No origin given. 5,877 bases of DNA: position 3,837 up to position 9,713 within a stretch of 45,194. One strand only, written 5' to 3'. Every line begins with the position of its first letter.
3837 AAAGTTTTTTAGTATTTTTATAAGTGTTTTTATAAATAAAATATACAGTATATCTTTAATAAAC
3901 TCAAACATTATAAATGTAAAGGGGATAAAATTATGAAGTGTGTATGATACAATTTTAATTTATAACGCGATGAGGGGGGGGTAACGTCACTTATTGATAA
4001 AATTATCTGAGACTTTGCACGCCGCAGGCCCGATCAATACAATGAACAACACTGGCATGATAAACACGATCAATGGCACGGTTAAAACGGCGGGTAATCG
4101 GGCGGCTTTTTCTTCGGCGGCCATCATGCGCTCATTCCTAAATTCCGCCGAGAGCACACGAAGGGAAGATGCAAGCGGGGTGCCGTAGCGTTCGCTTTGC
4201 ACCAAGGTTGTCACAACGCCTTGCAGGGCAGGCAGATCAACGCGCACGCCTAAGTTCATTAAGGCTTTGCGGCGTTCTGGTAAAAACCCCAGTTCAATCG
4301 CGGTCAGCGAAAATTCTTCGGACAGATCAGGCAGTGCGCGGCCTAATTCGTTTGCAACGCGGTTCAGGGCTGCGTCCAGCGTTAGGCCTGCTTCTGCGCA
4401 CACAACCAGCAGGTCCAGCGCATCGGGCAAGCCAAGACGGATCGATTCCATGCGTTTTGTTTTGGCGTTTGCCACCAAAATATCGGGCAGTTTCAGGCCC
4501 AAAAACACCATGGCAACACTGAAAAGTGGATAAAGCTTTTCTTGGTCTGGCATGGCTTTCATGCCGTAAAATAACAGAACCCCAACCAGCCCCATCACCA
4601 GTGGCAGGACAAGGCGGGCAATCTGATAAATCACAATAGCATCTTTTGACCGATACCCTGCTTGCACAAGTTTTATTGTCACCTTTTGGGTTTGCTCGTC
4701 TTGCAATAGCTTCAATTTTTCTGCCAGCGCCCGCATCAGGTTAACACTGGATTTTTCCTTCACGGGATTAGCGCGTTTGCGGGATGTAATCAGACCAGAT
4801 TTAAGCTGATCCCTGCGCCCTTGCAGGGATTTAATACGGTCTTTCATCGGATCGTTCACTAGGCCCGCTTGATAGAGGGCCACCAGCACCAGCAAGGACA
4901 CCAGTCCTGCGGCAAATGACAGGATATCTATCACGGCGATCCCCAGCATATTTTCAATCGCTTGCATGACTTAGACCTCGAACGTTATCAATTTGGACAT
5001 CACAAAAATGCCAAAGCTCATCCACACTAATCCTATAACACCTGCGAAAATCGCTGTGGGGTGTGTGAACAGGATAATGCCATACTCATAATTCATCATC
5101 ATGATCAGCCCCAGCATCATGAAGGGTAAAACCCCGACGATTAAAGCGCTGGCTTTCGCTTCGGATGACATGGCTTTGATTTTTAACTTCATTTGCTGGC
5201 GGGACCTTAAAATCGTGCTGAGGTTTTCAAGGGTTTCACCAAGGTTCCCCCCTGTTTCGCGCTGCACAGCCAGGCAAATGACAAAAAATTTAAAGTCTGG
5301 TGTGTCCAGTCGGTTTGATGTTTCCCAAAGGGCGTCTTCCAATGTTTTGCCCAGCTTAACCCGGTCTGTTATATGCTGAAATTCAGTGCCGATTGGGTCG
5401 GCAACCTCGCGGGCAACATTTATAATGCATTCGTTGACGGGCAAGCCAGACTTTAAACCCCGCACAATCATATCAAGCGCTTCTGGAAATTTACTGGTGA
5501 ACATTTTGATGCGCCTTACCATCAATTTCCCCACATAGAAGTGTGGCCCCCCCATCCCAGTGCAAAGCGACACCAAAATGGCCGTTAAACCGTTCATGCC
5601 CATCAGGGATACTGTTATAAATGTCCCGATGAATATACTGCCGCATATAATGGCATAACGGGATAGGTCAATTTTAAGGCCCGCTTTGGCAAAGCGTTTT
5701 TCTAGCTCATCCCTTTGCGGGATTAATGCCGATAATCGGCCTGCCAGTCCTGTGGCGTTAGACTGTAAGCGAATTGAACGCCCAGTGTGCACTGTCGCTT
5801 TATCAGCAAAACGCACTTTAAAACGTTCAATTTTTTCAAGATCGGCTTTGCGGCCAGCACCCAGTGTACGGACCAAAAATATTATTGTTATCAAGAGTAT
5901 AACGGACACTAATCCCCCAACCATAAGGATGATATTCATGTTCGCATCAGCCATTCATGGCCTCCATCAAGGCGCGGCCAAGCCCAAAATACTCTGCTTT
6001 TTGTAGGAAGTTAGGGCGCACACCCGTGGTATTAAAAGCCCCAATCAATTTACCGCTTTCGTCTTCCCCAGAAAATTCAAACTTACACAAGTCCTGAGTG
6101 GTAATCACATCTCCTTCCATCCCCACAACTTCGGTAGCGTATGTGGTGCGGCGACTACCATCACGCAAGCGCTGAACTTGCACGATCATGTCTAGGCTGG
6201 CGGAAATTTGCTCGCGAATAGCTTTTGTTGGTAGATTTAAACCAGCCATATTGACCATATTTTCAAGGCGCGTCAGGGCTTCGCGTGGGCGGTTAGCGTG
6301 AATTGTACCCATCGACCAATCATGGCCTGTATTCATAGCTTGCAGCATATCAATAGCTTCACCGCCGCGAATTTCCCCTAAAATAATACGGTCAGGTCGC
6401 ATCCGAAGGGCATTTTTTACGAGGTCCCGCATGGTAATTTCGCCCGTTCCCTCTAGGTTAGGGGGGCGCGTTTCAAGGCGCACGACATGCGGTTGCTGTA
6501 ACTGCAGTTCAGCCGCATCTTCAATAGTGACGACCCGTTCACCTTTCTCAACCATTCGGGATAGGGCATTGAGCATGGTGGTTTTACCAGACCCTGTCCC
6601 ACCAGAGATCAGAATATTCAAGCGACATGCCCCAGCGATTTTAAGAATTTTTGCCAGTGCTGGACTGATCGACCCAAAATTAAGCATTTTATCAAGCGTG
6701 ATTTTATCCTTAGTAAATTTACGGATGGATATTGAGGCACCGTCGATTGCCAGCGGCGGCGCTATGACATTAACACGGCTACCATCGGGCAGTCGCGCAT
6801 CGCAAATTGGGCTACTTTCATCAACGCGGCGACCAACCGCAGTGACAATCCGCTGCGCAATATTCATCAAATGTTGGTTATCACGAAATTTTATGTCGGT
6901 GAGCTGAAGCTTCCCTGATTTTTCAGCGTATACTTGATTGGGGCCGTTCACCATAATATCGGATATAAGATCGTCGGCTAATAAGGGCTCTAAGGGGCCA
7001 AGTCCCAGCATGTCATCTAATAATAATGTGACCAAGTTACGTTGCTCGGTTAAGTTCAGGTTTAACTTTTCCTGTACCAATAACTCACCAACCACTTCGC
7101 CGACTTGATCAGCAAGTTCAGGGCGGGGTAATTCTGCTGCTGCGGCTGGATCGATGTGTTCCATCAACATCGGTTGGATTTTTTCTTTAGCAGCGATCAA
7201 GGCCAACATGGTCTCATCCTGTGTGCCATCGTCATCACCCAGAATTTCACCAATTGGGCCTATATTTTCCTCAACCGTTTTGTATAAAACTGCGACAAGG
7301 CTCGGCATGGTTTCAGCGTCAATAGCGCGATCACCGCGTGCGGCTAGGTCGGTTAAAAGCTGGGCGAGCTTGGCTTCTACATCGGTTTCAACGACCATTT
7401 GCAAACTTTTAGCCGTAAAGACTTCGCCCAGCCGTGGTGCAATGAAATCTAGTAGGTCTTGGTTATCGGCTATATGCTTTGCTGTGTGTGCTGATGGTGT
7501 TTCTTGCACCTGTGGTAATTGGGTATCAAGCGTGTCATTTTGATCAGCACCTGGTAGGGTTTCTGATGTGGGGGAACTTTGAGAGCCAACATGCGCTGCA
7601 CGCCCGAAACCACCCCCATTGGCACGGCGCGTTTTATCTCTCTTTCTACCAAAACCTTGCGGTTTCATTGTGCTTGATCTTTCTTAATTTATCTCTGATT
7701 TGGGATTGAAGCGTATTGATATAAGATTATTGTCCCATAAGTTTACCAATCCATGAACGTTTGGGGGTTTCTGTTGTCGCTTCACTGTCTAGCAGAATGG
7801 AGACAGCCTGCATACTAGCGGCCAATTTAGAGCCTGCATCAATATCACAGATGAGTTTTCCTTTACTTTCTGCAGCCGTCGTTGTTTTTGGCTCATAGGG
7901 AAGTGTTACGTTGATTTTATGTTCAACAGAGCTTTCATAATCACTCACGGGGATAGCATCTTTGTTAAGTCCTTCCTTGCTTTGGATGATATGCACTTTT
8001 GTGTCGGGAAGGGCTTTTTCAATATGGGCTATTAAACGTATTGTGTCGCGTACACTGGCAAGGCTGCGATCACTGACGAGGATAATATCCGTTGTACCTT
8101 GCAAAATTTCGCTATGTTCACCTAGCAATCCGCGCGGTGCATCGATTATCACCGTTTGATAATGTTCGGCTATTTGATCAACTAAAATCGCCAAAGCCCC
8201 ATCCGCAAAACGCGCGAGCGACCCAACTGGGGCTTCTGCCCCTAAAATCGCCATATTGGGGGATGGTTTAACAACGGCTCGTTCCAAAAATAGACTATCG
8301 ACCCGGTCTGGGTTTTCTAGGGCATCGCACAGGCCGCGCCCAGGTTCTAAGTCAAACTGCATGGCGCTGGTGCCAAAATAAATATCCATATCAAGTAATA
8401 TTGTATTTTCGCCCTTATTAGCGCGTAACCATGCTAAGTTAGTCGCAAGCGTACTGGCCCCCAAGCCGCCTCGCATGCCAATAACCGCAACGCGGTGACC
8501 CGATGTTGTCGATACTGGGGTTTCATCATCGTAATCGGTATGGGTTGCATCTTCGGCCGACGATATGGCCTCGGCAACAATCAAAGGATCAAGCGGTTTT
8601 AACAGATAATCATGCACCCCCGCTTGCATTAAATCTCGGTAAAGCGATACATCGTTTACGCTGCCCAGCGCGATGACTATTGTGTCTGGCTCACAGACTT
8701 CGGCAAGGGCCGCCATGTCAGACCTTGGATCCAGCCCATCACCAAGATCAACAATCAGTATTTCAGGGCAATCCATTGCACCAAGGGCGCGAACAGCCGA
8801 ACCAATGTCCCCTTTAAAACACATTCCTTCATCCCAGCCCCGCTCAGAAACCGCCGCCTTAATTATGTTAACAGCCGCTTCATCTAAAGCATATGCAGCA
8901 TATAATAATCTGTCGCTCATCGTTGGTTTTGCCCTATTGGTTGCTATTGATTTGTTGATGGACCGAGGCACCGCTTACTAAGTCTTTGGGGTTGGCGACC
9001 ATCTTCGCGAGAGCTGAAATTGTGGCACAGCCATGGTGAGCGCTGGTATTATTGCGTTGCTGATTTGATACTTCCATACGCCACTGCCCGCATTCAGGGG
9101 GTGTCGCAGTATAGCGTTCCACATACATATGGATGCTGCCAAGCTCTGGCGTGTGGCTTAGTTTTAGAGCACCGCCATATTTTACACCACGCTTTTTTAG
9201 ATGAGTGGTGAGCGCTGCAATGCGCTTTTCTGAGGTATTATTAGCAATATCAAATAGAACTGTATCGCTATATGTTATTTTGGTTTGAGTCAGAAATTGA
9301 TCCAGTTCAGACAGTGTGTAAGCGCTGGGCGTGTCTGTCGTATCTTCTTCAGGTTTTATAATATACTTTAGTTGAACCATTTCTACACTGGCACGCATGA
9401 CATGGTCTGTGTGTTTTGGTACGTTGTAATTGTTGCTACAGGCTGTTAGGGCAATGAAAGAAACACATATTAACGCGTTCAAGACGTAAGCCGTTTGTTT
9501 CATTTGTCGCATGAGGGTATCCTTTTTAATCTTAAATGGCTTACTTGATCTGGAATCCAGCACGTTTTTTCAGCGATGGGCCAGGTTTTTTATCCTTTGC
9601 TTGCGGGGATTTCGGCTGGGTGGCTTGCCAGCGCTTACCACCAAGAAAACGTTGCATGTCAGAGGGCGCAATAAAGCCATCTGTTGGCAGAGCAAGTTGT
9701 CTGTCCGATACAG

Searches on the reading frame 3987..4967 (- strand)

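Call 35: search_protein_families(library=ncbifam, proteins=[window:3987-4967:-], max_evalue=0.000001)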
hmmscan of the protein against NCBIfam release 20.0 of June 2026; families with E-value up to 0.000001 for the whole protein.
window:3987-4967:- (326 aa): 0 families

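Call 98: search_protein_families(library=pfam, proteins=[window:3987-4967:-], max_evalue=0.001)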
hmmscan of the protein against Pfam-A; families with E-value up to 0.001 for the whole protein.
window:3987-4967:- (326 aa): 1 family
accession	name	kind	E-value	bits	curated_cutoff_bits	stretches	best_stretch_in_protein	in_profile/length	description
PF00482.28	T2SSF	-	3.7e-15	56.4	25.2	1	184-312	2-124/125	Type II secretion system (T2SS), protein F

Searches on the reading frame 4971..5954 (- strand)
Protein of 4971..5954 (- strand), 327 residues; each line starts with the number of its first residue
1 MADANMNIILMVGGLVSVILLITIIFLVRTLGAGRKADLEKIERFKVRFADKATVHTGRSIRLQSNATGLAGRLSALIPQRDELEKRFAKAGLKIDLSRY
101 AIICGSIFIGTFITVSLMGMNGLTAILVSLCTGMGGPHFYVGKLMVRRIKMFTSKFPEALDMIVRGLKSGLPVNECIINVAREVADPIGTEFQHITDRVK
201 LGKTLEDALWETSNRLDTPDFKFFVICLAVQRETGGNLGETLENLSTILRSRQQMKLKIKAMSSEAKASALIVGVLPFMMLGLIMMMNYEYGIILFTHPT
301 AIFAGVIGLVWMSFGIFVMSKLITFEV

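Call 35: search_protein_families(library=ncbifam, proteins=[window:4971-5954:-], max_evalue=0.000001)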
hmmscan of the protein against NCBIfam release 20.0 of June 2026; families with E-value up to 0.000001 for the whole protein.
window:4971-5954:- (327 aa): 0 families

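Call 98: search_protein_families(library=pfam, proteins=[window:4971-5954:-], max_evalue=0.001)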
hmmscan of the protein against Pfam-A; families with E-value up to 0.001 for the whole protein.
window:4971-5954:- (327 aa): 1 family
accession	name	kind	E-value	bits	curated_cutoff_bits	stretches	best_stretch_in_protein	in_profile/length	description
PF00482.28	T2SSF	-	2e-24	86.4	25.2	1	160-285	2-124/125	Type II secretion system (T2SS), protein F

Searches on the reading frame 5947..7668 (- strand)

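Call 35: search_protein_families(library=ncbifam, proteins=[window:5947-7668:-], max_evalue=0.000001)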
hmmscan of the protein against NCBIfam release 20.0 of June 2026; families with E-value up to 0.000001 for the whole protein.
window:5947-7668:- (573 aa): 18 families
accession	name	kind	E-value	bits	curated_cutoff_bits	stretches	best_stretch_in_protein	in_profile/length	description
TIGR03819.1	heli_sec_ATPase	hypoth_equivalog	4e-103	345.2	373.15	1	207-508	36-335/340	TadA family conjugal transfer-associated ATPase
TIGR02788.1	VirB11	equivalog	2e-71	240.5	249.95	2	339-505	134-301/308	P-type DNA transfer ATPase VirB11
NF058587.1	archaellum_moto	equivalog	1e-60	206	550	1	193-520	117-439/527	archaellum flagellar ATPase motor FlaI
TIGR02782.1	TrbB_P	equivalog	3e-60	204.1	304.55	1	228-517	16-296/303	P-type conjugative transfer ATPase TrbB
NF010475.0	PRK13900.1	equivalog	1.4e-59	201.8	389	2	340-507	151-318/333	type IV secretion system ATPase VirB11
NF010469.0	PRK13894.1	subfamily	1.9e-48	165.5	508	1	226-522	27-315/320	conjugal transfer ATPase TrbB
NF010407.0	PRK13833.1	subfamily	3.5e-43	148.2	499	1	227-508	23-294/323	conjugal transfer protein TrbB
NF010425.0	PRK13851.1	equivalog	3.2e-36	124.9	461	1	338-499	151-313/344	type IV secretion system protein VirB11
NF053672.1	bindosome_BasE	exception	5.2e-35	121.1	1000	1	257-473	177-393/512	bindosome assembly system ATPase subunit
TIGR01420.1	pilT_fam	subfamily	2.9e-20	72.8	319.1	1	232-513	11-281/343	PilT/PilU family type 4a pilus ATPase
NF041000.1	ATPase_ComGA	equivalog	8.6e-20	70.8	300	1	352-472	131-246/267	competence type IV pilus ATPase ComGA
TIGR02533.1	type_II_gspE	equivalog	3.8e-15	55.5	630.25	1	310-471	205-359/486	type II secretion system ATPase GspE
NF007755.0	PRK10436.1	equivalog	6.7e-14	51.4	617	1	318-471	189-335/465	type II secretion system protein GspE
TIGR02525.1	plasmid_TraJ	equivalog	9e-14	51.2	368.3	1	353-507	153-306/372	plasmid transfer ATPase TraJ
TIGR02538.1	type_IV_pilB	equivalog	6.3e-13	48.2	675.65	1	352-471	319-432/564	type IV-A pilus assembly ATPase PilB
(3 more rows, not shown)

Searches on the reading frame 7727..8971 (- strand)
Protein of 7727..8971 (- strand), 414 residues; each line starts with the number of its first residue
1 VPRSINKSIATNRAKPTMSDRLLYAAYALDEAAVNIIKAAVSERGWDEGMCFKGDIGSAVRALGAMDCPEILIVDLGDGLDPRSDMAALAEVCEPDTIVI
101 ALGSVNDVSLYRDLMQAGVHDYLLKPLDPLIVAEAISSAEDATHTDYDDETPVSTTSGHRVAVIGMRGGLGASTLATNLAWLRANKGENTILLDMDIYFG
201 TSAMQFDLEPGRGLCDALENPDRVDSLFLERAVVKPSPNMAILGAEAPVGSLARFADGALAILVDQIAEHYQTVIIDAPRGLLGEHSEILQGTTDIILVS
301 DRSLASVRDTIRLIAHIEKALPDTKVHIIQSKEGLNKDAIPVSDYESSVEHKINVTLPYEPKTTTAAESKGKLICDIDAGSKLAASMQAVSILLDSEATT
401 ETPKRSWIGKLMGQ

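Call 35: search_protein_families(library=ncbifam, proteins=[window:7727-8971:-], max_evalue=0.000001)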
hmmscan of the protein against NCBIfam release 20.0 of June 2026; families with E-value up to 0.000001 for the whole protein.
window:7727-8971:- (414 aa): 7 families
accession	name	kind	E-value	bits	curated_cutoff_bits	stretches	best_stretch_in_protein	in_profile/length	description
TIGR03815.1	CpaE_hom_Actino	equivalog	1.7e-16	60.3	154.45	1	154-384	107-330/340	septum site-determining protein Ssd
TIGR01969.1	minD_arch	subfamily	1.9e-14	53.4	201.75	1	161-411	3-249/251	cell division ATPase MinD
TIGR01968.1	minD_bact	equivalog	1.6e-11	44.1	212.9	1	162-329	5-169/261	septum site-determining protein MinD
TIGR03371.1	cellulose_yhjQ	equivalog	3.4e-08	33.3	157.85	1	159-197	2-40/246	cellulose biosynthesis protein BcsQ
TIGR03029.1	EpsG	equivalog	6.3e-08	32.1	313.8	1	160-319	105-262/274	chain length determinant protein tyrosine kinase EpsG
TIGR01007.1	eps_fam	subfamily_domain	4.5e-07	29.6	108.05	1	160-301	19-159/204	polysaccharide biosynthesis tyrosine autokinase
TIGR03018.1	pepcterm_TyrKin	hypoth_equivalog_domain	5.2e-07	29.2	230.65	0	160-309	37-188/207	XrtA-associated tyrosine autokinase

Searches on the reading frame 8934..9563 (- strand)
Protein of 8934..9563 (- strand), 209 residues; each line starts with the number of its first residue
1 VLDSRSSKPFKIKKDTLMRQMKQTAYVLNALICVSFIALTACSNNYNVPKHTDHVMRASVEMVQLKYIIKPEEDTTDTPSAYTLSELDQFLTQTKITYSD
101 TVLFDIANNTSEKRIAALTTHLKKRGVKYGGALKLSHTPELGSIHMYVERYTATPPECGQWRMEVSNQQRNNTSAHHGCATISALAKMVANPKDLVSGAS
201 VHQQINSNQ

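Call 35: search_protein_families(library=ncbifam, proteins=[window:8934-9563:-], max_evalue=0.000001)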
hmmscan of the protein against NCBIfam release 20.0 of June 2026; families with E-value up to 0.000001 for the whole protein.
window:8934-9563:- (209 aa): 1 family
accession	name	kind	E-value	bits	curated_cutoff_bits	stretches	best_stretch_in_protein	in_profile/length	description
TIGR02522.1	pilus_cpaD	subfamily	9.7e-16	58.2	94.45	1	80-197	56-176/198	CpaD family pilus assembly lipoprotein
